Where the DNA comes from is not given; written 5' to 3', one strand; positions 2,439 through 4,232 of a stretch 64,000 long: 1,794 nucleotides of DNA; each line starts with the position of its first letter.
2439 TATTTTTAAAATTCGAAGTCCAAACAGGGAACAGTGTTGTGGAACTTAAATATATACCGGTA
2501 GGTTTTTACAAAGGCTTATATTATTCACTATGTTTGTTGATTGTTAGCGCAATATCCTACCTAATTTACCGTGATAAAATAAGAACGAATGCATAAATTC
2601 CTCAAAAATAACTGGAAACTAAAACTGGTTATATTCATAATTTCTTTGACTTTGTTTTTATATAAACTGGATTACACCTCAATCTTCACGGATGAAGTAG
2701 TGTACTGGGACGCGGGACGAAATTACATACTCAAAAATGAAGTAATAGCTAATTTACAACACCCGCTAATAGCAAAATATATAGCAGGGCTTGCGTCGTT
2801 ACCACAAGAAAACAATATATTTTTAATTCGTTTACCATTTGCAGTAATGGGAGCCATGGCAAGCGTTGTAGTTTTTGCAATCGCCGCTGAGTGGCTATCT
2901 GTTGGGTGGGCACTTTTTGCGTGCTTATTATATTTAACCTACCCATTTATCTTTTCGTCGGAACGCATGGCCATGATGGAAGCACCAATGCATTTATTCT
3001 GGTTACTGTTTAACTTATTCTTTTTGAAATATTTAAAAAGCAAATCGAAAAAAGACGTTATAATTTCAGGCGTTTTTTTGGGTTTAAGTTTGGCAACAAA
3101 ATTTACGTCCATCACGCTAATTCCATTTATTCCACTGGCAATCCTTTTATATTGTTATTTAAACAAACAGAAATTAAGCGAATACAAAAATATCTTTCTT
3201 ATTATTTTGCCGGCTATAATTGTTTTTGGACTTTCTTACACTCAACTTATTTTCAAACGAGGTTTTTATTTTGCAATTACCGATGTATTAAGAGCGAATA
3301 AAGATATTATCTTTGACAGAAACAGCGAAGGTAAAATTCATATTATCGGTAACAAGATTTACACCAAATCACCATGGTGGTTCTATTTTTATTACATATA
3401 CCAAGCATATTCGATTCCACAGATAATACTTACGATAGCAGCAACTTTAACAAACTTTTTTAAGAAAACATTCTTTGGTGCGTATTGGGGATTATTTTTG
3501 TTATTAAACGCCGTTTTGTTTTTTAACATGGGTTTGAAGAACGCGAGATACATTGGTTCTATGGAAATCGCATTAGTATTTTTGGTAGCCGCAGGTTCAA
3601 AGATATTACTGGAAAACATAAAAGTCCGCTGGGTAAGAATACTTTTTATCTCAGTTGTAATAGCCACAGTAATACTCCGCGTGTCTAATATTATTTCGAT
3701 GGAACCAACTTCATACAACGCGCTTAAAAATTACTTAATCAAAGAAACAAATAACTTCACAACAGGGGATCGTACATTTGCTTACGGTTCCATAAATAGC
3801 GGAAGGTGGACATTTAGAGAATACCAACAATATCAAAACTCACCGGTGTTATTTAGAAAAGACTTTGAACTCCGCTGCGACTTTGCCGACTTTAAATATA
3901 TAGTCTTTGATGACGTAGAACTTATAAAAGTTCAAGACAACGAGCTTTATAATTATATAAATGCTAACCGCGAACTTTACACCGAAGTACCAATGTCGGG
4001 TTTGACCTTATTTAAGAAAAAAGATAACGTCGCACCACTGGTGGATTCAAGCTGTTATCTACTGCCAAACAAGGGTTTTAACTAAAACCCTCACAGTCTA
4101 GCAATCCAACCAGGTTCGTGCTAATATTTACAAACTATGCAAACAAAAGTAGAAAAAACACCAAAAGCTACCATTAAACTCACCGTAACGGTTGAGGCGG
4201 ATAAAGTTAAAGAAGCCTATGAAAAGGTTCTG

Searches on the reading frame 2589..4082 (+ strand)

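Call 41: search_protein_families(library=pfam, proteins=[window:2589-4082:+], max_evalue=0.001)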
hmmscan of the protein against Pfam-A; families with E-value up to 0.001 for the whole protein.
window:2589-4082:+ (498 aa): 1 family
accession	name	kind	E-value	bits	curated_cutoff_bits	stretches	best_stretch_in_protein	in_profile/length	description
PF13231.12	PMT_2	-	1.5e-16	61.5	26.1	1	58-214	2-155/160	Dolichyl-phosphate-mannose-protein mannosyltransferase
